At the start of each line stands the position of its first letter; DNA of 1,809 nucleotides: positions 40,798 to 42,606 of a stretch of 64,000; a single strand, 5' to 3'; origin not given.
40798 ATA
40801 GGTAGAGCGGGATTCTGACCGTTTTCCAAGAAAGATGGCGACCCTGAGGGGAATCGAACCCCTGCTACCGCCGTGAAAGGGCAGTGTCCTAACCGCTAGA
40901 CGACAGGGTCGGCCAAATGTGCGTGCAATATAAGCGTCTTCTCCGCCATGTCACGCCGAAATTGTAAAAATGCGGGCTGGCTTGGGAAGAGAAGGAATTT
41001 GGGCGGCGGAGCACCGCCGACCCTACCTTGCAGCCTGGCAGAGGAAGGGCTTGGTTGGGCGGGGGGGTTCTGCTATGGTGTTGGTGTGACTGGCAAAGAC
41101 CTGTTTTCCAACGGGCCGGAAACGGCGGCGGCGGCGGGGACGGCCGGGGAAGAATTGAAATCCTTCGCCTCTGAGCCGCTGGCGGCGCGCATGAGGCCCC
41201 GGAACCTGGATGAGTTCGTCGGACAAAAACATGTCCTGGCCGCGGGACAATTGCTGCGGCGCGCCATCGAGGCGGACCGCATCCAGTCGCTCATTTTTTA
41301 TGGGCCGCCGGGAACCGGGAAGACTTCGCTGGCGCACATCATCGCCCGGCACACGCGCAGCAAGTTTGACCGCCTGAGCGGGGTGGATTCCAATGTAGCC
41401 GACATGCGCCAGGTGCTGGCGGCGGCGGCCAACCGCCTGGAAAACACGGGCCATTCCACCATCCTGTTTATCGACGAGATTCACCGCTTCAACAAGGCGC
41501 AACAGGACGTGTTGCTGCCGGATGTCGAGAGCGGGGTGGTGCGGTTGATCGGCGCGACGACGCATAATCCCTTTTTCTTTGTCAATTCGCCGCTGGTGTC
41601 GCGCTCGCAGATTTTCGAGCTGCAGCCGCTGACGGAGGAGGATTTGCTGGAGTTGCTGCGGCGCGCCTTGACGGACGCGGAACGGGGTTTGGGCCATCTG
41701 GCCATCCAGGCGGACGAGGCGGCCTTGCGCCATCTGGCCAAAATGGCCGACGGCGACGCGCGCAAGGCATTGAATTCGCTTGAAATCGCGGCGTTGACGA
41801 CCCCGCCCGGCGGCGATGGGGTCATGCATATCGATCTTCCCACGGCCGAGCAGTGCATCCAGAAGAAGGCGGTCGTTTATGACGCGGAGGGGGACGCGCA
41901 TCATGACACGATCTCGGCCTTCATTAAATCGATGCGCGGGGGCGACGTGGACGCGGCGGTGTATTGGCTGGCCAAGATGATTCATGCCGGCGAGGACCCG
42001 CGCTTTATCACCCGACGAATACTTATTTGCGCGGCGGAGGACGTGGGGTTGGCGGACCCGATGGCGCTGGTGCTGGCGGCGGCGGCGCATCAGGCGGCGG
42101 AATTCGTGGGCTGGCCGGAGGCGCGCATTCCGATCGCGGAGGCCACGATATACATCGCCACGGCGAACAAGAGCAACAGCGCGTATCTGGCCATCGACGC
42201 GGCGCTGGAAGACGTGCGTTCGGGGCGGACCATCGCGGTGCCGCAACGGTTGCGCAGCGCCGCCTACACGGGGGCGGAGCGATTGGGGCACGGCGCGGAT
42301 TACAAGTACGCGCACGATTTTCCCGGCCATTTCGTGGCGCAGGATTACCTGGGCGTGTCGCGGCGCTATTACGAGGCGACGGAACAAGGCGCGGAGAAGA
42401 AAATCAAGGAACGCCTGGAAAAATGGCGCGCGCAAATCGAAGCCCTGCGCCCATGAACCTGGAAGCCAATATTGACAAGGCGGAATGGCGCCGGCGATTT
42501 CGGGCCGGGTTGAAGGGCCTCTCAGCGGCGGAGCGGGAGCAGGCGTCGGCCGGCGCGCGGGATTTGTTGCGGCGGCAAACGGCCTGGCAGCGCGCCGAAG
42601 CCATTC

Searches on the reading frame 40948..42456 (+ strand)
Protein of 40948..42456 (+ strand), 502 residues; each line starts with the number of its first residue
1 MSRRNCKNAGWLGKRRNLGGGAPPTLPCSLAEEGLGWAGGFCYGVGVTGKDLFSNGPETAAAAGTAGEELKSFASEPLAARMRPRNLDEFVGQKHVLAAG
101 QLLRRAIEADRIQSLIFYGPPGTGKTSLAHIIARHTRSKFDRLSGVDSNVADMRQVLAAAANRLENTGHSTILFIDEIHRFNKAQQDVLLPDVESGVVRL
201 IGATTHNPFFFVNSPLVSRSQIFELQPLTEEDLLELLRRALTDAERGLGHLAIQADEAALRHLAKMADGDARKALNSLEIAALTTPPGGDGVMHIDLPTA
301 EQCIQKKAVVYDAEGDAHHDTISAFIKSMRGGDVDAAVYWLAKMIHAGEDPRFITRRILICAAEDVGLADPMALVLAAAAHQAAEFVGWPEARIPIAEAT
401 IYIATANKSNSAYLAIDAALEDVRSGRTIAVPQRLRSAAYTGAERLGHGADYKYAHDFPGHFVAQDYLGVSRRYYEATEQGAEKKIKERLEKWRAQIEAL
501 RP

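Call 99: search_protein_families(library=pfam, proteins=[window:40948-42456:+], max_evalue=0.0001)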
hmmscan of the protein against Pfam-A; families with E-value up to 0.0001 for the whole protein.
window:40948-42456:+ (502 aa): 8 families
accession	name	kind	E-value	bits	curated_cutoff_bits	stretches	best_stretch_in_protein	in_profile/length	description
PF12002.13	MgsA_C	-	1.1e-65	221.1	27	1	331-494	1-167/167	MgsA AAA+ ATPase C terminal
PF16193.11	AAA_assoc_2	-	7.8e-28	97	34.3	1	251-330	3-81/81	AAA C-terminal domain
PF05496.18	RuvB_N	-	4.8e-18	65.9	27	1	82-200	1-115/159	Holliday junction DNA helicase RuvB P-loop domain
PF00004.35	AAA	-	1.6e-15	58.1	21.2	1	115-222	1-125/131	ATPase family associated with various cellular activities (AAA)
PF13191.12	AAA_16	-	8.6e-08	33.3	32.6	0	90-137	2-49/167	AAA ATPase domain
PF07728.20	AAA_5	-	2.6e-06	27.9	22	1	115-194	2-91/139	AAA domain (dynein-related subfamily)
PF00158.32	Sigma54_activat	-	7.3e-06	26.2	20.2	0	113-207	23-131/168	Sigma-54 interaction domain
PF01078.27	Mg_chelatase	-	1.3e-05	25.2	20.3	0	113-132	23-42/207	Magnesium chelatase, subunit ChlI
